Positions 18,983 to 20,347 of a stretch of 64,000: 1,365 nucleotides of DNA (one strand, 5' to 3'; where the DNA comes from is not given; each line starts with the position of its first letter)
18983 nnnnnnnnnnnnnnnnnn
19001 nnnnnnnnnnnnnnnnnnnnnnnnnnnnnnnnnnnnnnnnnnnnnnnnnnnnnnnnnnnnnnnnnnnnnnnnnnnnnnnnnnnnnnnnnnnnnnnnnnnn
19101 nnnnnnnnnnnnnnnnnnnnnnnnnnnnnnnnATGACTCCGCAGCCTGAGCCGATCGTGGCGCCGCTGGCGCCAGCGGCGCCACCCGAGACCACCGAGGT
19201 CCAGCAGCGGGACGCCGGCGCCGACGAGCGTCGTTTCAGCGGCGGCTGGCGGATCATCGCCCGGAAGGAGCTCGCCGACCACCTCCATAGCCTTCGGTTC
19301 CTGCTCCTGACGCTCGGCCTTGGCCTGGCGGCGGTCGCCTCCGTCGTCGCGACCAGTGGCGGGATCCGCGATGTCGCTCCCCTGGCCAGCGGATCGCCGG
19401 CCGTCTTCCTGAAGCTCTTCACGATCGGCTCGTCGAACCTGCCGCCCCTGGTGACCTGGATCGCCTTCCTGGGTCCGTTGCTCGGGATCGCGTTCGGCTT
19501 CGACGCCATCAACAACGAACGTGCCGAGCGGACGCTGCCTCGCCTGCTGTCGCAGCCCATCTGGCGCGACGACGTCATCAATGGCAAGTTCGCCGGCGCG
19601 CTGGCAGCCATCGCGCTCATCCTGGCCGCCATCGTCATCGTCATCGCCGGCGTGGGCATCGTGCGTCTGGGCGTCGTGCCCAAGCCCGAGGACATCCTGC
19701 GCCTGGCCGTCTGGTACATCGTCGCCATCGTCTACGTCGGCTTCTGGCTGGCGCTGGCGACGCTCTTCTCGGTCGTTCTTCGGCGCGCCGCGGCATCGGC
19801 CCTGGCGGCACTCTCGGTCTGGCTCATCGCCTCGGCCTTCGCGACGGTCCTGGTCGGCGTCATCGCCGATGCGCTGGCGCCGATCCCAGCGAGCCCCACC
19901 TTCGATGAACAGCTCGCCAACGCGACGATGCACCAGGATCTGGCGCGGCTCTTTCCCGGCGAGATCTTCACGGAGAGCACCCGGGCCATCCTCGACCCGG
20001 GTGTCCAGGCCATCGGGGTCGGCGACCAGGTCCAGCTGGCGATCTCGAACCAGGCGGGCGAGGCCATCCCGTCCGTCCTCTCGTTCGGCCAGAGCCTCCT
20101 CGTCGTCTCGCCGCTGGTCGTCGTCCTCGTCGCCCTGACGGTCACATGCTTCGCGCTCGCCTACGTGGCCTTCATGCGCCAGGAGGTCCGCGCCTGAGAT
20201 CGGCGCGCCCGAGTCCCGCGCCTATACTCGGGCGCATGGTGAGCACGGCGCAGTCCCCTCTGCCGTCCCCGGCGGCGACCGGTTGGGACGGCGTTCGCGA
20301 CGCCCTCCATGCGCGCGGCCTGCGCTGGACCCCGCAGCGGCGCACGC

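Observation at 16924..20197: Surface-anchored NEW3-repeat protein co-transcribed with an ABC-2 ATPase/permease pair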

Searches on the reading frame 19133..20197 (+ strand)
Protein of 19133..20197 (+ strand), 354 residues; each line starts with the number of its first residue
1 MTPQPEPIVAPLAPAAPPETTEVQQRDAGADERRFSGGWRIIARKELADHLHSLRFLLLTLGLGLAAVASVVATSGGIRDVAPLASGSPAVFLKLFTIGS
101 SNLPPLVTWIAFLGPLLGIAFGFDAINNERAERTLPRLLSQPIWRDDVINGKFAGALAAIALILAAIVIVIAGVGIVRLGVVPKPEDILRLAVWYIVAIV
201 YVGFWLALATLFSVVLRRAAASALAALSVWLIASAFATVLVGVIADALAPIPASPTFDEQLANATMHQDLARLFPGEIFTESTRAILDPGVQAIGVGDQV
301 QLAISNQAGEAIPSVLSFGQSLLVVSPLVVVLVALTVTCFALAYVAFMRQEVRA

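Call 5: search_protein_families(library=pfam, proteins=[window:19139-20197:+], max_evalue=0.01)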
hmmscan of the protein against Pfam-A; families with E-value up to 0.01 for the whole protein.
window:19139-20197:+ (352 aa): 2 families
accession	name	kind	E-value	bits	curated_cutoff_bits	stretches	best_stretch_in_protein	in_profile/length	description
PF12679.13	ABC2_membrane_2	-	1.8e-31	109.9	27.2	1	39-349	2-282/283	ABC-2 family transporter protein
PF12730.13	ABC2_membrane_4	-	0.00053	20.5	27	1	109-221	57-168/179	ABC-2 family transporter protein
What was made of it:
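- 19133..20197 (+): ABC-2 (type V) permease, NosY-like, 354 aa, ending ...RQEVRA. PF12679 at 1.8e-31 (call 5).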

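Call 31: search_protein_families(library=ncbifam, proteins=[window:19133-20197:+], max_evalue=0.001)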
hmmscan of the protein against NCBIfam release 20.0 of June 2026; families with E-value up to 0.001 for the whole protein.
window:19133-20197:+ (354 aa): 1 family
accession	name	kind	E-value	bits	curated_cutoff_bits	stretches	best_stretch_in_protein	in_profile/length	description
TIGR03518.1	ABC_perm_GldF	equivalog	8.6e-05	22.6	288.5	1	95-236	42-182/240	gliding motility-associated ABC transporter permease subunit GldF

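Call 32: search_solved_structures(query=window:19133-20197:+, max_evalue=1)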
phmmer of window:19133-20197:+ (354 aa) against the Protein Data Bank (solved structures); distinct sequences matched with E-value up to 1: 1.
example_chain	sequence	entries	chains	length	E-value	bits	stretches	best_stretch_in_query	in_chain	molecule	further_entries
7o0y_D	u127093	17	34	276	0.0017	20.7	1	39-243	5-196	Probable ABC transporter permease protein NosY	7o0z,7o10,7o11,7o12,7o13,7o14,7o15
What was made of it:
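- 19133..20197 (+): NosY is the only PDB sequence match, E 0.0017 (call 32).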

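Call 45: find_homologous_proteins(query=window:19133-20197:+, max_evalue=0.001)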
Query window:19133-20197:+ (354 aa): 1591 proteins with E <= 0.001 among 8000 candidates; the best 120 are listed.
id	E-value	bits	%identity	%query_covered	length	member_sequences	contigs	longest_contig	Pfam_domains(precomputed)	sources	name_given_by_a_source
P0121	1.3e-212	723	98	100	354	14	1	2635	PF12679.14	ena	-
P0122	8.2e-159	546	83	90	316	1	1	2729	PF12679.14,PF12698.14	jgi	jgi:ABC-2 type transport system permease protein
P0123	2.3e-157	541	83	90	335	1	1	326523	PF12679.14,PF12698.14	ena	-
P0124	3.9e-157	541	84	90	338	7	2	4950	PF12679.14,PF12730.14,PF12698.14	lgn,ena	-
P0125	6.4e-154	530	75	100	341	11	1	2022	PF12679.14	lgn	-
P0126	5.1e-152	524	79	92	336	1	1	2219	PF12679.14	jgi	jgi:ABC-2 type transport system permease protein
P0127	7.2e-148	510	77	90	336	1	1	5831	PF12679.14,PF12730.14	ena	-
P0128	2.0e-144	499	75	90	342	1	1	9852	PF12679.14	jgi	jgi:ABC-2 type transport system permease protein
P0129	5.3e-143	494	69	100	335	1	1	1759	PF12679.14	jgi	jgi:ABC-2 type transport system permease protein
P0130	6.1e-143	494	70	100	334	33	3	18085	PF12679.14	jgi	-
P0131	2.4e-141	489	75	90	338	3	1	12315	PF12679.14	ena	-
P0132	3.2e-141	488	75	90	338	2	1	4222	PF12679.14,PF12698.14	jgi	jgi:ABC-2 type transport system permease protein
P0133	7.8e-141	487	69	100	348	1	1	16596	PF12679.14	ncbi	ncbi:MAG: ABC transporter permease subunit [Candidatus Limnocylindrales bacterium]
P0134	1.6e-139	483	81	83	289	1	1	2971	PF12679.14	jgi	jgi:ABC-2 type transport system permease protein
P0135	2.4e-137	476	66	100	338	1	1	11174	PF12679.14,PF12730.14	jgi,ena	-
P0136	2.7e-137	475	82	80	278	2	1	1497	PF12679.14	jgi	jgi:ABC-2 type transport system permease protein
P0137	3.7e-137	475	69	100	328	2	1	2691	PF12679.14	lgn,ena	-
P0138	6.8e-136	471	72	90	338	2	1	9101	PF12679.14,PF12698.14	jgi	jgi:ABC-2 type transport system permease protein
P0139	2.5e-135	469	68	100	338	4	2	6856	PF12679.14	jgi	jgi:ABC-2 type transport system permease protein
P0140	1.9e-110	387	56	94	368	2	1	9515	PF12679.14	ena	-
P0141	9.9e-110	385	58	96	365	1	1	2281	PF12679.14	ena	-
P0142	1.1e-106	375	54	95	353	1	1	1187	PF12679.14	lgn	-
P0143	4.6e-106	373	60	91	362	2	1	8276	PF12679.14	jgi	jgi:ABC-2 type transport system permease protein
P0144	8.6e-106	372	55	95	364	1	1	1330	PF12679.14,PF12730.14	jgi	-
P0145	9.4e-106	372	56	96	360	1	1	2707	PF12679.14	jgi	jgi:ABC-2 type transport system permease protein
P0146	2.2e-105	371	56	90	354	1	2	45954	PF12679.14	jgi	jgi:ABC-2 type transport system permease protein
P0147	2.3e-105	370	56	96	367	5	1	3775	PF12679.14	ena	-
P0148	2.9e-105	370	56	97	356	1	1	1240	PF12679.14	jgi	jgi:ABC-2 type transport system permease protein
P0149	4.1e-105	370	59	90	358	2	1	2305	PF12679.14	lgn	-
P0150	8.4e-105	369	53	100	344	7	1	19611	PF12679.14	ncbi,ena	-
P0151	1.2e-104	368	54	98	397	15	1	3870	PF12679.14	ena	-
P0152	1.4e-104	368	56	100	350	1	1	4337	PF12679.14,PF12730.14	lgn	-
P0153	1.4e-104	368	56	90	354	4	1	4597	PF12679.14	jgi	jgi:ABC-2 type transport system permease protein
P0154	1.8e-104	368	55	95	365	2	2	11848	PF12679.14,PF12730.14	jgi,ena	jgi:ABC-2 type transport system permease protein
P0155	2.7e-104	367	54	100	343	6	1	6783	PF12679.14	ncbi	-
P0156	2.8e-104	367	57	92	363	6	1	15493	PF12679.14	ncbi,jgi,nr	ncbi:MAG TPA: ABC transporter permease [Candidatus Limnocylindrales bacterium]|nr:ABC transporter pe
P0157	4.2e-104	366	58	90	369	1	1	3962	PF12679.14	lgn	-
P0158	5.3e-104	366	56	97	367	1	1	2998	PF12679.14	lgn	-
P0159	6.7e-104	366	56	95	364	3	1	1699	PF12679.14,PF12698.14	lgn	-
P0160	7.6e-104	366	57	97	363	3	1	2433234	PF12679.14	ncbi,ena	-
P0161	1.3e-103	365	55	95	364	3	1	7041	PF12679.14,PF12730.14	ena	-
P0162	1.9e-103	364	55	95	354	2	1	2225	PF12679.14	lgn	-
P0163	3.0e-103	364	57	90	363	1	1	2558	PF12679.14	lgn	-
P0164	3.7e-103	363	52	100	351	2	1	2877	PF12679.14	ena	-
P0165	8.7e-103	362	57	95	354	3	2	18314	PF12679.14,PF12730.14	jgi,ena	-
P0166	1.2e-102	362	56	90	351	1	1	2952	PF12679.14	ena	-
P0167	1.5e-102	361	54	99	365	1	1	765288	PF12679.14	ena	-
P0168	1.5e-102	361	59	90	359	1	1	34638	PF12679.14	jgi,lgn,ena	-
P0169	2.9e-102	360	57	91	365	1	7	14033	PF12679.14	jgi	jgi:ABC-2 type transport system permease protein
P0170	3.9e-102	360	56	91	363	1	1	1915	PF12679.14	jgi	jgi:ABC-2 type transport system permease protein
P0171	5.2e-102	359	57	90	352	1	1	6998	PF12679.14,PF12730.14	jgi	jgi:ABC-2 type transport system permease protein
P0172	6.1e-102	359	57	90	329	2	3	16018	PF12679.14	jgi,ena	-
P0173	8.0e-102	359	57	90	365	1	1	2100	PF12679.14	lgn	-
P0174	1.3e-101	358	58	91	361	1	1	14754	PF12679.14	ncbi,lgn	-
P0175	1.3e-101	358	57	89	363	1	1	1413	PF12679.14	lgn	-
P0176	1.8e-101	358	56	93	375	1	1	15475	PF12679.14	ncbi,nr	ncbi:MAG TPA: ABC transporter permease [Candidatus Limnocylindrales bacterium]|nr:ABC transporter pe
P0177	2.7e-101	357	56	90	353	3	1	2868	PF12679.14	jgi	-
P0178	3.0e-101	357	54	99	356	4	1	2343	PF12679.14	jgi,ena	-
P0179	3.5e-101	357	53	95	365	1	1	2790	PF12679.14,PF12730.14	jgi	jgi:ABC-2 type transport system permease protein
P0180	6.8e-101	356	55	92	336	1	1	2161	PF12679.14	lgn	-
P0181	9.4e-101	355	55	92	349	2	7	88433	PF12679.14,PF12730.14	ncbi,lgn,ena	-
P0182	1.1e-100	355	55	93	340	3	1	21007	PF12679.14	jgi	jgi:ABC-2 type transport system permease protein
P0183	1.2e-100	355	58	89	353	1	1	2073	PF12679.14,PF12730.14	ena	-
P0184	1.5e-100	355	55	90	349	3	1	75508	PF12679.14,PF12730.14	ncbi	-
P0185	1.7e-100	355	52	100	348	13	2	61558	PF12679.14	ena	-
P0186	1.8e-100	354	56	90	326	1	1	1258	PF12679.14,PF12730.14,PF12698.14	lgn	-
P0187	1.8e-100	354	56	90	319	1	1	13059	PF12679.14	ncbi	-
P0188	2.1e-100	354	53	100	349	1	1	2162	PF12679.14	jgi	jgi:ABC-2 type transport system permease protein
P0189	2.2e-100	354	54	96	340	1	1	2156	PF12679.14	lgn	-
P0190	2.3e-100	354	54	100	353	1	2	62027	PF12679.14,PF12730.14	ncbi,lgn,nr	ncbi:MAG: ABC transporter permease [Chloroflexota bacterium]|nr:ABC transporter permease [Chloroflex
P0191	2.7e-100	354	53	96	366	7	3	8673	PF12679.14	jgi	-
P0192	3.8e-100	353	57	91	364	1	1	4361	PF12679.14,PF12730.14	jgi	jgi:ABC-2 type transport system permease protein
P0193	5.6e-100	353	55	90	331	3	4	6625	PF12679.14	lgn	-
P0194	5.9e-100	353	57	90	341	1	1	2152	PF12679.14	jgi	jgi:ABC-2 type transport system permease protein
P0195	8.7e-100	352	56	90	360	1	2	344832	PF12679.14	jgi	jgi:ABC-2 type transport system permease protein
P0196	1.0e-99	352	54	90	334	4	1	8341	PF12679.14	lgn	-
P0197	1.4e-99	352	57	90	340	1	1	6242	PF12679.14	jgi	jgi:ABC-2 type transport system permease protein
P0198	1.5e-99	351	56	91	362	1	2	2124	PF12679.14,PF12730.14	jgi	jgi:ABC-2 type transport system permease protein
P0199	1.6e-99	351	56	90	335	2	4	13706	PF12679.14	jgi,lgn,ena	-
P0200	1.6e-99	351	56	90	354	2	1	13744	PF12679.14,PF12730.14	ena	-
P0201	2.0e-99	351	55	90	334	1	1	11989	PF12679.14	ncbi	-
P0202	2.6e-99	351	57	90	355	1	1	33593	PF12679.14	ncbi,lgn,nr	ncbi:MAG TPA: ABC transporter permease [Candidatus Limnocylindria bacterium]|nr:ABC transporter perm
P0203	5.4e-99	350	52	91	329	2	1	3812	PF12679.14,PF12730.14,PF12698.14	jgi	jgi:ABC-2 type transport system permease protein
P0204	5.6e-99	349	56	92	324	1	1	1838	PF12679.14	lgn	-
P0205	9.0e-99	349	53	91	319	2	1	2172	PF12679.14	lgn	-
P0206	1.3e-98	348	55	90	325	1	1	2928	PF12679.14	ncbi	-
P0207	1.4e-98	348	52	99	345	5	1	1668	PF12679.14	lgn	-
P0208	1.6e-98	348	54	95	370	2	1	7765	PF12679.14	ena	-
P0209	2.9e-98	347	54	90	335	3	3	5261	PF12679.14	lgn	-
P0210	3.1e-98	347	54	93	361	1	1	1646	PF13346.13,PF12679.14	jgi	-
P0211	3.2e-98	347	55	91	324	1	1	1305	PF12679.14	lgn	-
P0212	4.2e-98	347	56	90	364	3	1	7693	PF12679.14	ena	-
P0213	4.6e-98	346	53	91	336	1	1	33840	PF12679.14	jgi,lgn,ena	-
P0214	5.1e-98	346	51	100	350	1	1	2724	PF12679.14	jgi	jgi:ABC-2 type transport system permease protein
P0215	5.7e-98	346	51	96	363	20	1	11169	PF12679.14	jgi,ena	jgi:ABC-2 type transport system permease protein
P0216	8.8e-98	346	53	97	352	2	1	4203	PF12679.14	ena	-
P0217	1.1e-97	345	56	90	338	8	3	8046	PF12679.14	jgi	jgi:ABC-2 type transport system permease protein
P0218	1.1e-97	345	56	90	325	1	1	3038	PF12679.14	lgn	-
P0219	1.2e-97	345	54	92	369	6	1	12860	PF12679.14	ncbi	-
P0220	1.2e-97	345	50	95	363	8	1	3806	PF12679.14,PF12730.14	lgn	-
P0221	1.3e-97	345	54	91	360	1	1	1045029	PF12679.14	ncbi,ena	-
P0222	1.3e-97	345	54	92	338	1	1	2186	PF12679.14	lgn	-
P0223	1.3e-97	345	53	96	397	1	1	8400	PF12679.14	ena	-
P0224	1.3e-97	345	55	88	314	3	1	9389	PF12679.14,PF12730.14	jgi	jgi:ABC-2 type transport system permease protein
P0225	1.4e-97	345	55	96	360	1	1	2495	PF12679.14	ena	-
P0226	1.5e-97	345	55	91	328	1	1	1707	PF12679.14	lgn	-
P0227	1.6e-97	345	57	90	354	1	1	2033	PF12679.14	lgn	-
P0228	1.7e-97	345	55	90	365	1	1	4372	PF12679.14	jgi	jgi:ABC-2 type transport system permease protein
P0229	1.8e-97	345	53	90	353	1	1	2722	PF12679.14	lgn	-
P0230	1.9e-97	344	56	90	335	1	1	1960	PF12679.14,PF12698.14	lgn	-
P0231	2.2e-97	344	57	90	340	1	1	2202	PF12679.14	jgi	jgi:ABC-2 type transport system permease protein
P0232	2.2e-97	344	51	92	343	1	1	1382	PF13346.13,PF12679.14,PF12730.14,PF12698.14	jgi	-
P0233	2.2e-97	344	53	95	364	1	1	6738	PF12679.14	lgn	-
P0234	2.5e-97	344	54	95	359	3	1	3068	PF12679.14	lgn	-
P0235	2.8e-97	344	53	93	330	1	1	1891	PF12679.14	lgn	-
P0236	3.1e-97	344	55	92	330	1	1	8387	PF12679.14,PF12698.14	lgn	-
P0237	4.3e-97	343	52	91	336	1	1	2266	PF12679.14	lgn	-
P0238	5.8e-97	343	58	90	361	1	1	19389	PF12679.14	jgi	jgi:ABC-2 type transport system permease protein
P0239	7.2e-97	343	54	97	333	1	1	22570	PF12679.14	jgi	jgi:ABC-2 type transport system permease protein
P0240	8.1e-97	342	51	94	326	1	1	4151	PF12679.14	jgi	jgi:ABC-2 type transport system permease protein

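Call 47: find_encoding_contigs(protein=P0160, flank=5000, max_places=2)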
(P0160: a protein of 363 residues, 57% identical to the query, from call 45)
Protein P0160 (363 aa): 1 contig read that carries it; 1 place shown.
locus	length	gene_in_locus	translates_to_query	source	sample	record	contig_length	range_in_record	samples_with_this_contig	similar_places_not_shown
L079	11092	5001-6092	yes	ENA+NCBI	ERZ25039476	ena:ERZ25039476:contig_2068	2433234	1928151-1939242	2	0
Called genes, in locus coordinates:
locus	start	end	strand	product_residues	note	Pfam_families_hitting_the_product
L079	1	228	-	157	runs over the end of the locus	PF00454:PI3_PI4_kinase (weak)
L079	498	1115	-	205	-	PF11290:DUF3090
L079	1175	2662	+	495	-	PF02789:Peptidase_M17_N (weak), PF00883:Peptidase_M17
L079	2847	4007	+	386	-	PF02883:Alpha_adaptinC2 (faint), PF10633:NPCBM_assoc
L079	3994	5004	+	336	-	PF00005:ABC_tran, PF13304:AAA_21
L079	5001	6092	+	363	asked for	PF12679:ABC2_membrane_2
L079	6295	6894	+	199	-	-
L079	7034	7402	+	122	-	-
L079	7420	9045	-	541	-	PF00128:Alpha-amylase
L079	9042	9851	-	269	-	PF12679:ABC2_membrane_2, PF12698:ABC2_membrane_3 (weak), PF12730:ABC2_membrane_4 (weak)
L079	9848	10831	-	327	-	PF00005:ABC_tran, PF13304:AAA_21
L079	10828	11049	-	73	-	-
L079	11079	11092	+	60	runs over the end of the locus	-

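Call 48: find_encoding_contigs(protein=P0167, flank=5000, max_places=2)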
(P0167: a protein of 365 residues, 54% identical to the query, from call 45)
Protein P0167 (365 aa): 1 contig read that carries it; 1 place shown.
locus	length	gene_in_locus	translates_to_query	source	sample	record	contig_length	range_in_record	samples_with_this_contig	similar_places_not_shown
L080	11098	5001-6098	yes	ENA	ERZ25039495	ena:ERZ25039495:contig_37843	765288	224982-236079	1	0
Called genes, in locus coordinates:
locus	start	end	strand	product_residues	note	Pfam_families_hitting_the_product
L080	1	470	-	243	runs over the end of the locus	-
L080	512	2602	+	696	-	PF00883:Peptidase_M17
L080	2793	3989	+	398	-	PF02883:Alpha_adaptinC2 (faint), PF15418:DUF4625 (faint), PF10633:NPCBM_assoc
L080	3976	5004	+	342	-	PF00005:ABC_tran, PF13304:AAA_21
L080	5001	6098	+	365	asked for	PF12679:ABC2_membrane_2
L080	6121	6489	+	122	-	-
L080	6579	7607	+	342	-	PF13531:SBP_bac_11, PF01547:SBP_bac_1, PF13416:SBP_bac_8, PF13343:SBP_bac_6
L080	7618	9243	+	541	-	PF00528:BPD_transp_1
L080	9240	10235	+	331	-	PF00005:ABC_tran, PF02463:SMC_N (faint), PF13304:AAA_21 (weak), PF08402:TOBE_2 (weak)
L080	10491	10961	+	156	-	PF00210:Ferritin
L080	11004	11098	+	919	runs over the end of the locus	PF02629:CoA_binding, PF13380:CoA_binding_2, PF13607:Succ_CoA_lig, PF19045:Ligase_CoA_2, PF13549:ATP-grasp_5, PF13302:Acetyltransf_3, PF00583:Acetyltransf_1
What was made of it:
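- It holds when starting from the permease (calls 47, 48) and in Bacteroidota plasmid records.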

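Call 54: predict_structure(alignment_id=A4)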
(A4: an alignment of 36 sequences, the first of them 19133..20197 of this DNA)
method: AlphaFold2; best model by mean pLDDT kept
length: 354 residues; sequences in the alignment: 36
mean_pLDDT: 79.2   pTM: 0.77
mean pLDDT of the five models: 79.2, 78.5, 76.3, 74.3, 72.1
residues with pLDDT >= 90: 85; 70-90: 194; 50-70: 43; < 50: 32
segments of 3 or more residues with pLDDT < 50: 1-3, 24-27, 293-297, 299-301, 303-311
pLDDT, mean of each block of 10 residues (from residue 1): 50 52 49 61 84 83 84 78 70 84 86 88 78 74 73 90 92 88 92 96 93 82 79 81 88 93 89 88 86 49 47 73 90 93 90 79
secondary structure, 60 per line:
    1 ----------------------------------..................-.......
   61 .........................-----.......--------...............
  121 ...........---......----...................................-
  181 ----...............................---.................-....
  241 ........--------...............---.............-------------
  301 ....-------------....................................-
elements in order: H35-52 H54-85 H91-97 H106-131 H135-140 H145-179 H185-215 H219-235 H237-248 H257-271 H275-287 H301-304 H318-353
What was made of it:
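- On ABC-2 / type V ABC exporter permease (PF12679, COG1277 NosY-like): AF2 model with pTM 0.77 and the matching helix pattern (call 54).
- Closest known: NosDFY, the ABC complex that matures nitrous oxide reductase. Different: The permease is about 80 aa longer, with an N-terminal extension and a larger loop between TM5 and TM6 (call 54).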

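Call 56: search_protein_families(library=padloc, proteins=[window:19133-20197:+], max_evalue=0.001)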
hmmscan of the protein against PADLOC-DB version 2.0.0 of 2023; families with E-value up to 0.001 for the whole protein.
window:19133-20197:+ (354 aa): 0 families

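Call 57: fold_search(model_id=the predicted structure, library=pdb)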
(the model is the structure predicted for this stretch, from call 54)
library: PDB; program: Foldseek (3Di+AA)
matches with E <= 10: 235; with E <= 0.001: 11
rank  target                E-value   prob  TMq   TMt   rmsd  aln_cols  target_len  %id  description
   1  7o0y_D                1.8e-05  1.00  0.57  0.74   6.3       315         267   24  ABC transporter NosDFY, nucleotide-free in GDN (released 2022-04-13)
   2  7znq_Y                3.5e-05  1.00  0.58  0.74   5.8       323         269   23  ABC transporter complex NosDFYL in GDN (released 2022-08-03)
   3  7qba_E                3.6e-05  1.00  0.56  0.75   5.1       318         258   24  CryoEM structure of the ABC transporter NosDFY complexed with nitrous oxide reductase NosZ (released 2022-08-03)
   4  7qba_D                3.9e-05  1.00  0.58  0.73   6.4       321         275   24  CryoEM structure of the ABC transporter NosDFY complexed with nitrous oxide reductase NosZ (released 2022-08-03)
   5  7o0z_D                4.1e-05  1.00  0.57  0.75   6.1       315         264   25  ABC transporter NosFY, nucleotide-free in GDN (released 2022-11-02)
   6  7znq_y                5.3e-05  1.00  0.56  0.76   4.9       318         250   21  ABC transporter complex NosDFYL in GDN (released 2022-08-03)
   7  7o0y_E                8.5e-05  1.00  0.51  0.70   5.7       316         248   23  ABC transporter NosDFY, nucleotide-free in GDN (released 2022-04-13)
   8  7o0z_E                1.1e-04  1.00  0.59  0.77   6.0       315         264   25  ABC transporter NosFY, nucleotide-free in GDN (released 2022-11-02)
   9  7o12_E                1.9e-04  1.00  0.56  0.77   5.0       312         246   23  ABC transporter NosDFY, AMPPNP-bound in GDN (released 2022-04-13)
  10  7o17_D                2.4e-04  1.00  0.57  0.72   5.7       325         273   22  ABC transporter NosDFY E154Q, ATP-bound in lipid nanodisc (released 2022-04-13)
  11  7o17_E                2.8e-04  1.00  0.54  0.71   5.7       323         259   23  ABC transporter NosDFY E154Q, ATP-bound in lipid nanodisc (released 2022-04-13)
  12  7r8b_B                1.1e-03  1.00  0.43  0.30   7.5       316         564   12  The structure of human ABCG5/ABCG8 supplemented with cholesterol (released 2021-09-08)
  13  8wbx_A                2.4e-03  1.00  0.45  0.36   8.5       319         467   13  Cryo-EM structure of the ABCG25 bound to ABA (released 2023-09-27)
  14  8wba_A                2.7e-03  1.00  0.50  0.34   7.6       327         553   14  Cryo-EM structure of the ABCG25 bound to CHS (released 2023-09-27)
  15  7r89_B                2.8e-03  1.00  0.41  0.30   7.6       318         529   12  The structure of human ABCG5/ABCG8 purified from yeast (released 2021-09-08)
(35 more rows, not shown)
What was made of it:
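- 19133..20197 (+): The AF2 model's top 11 Foldseek hits are all NosY, TM 0.70-0.77 (calls 54, 57).
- On ABC-2 / type V ABC exporter permease (PF12679, COG1277 NosY-like): Best Foldseek hits are NosY, then ABCG5/8, ABCG25, ABCG2, TarG, PmtD and KpsM (call 57).
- On DrrAB-type ABC-2 drug efflux: The permease is nearest to NosY (calls 32, 57).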

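Call 78: search_protein_families(library=pfam, proteins=[L080:6121-6489:+], max_evalue=0.001)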
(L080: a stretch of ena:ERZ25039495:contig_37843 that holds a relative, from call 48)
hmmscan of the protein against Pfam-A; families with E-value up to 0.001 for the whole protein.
L080:6121-6489:+ (122 aa): 0 families
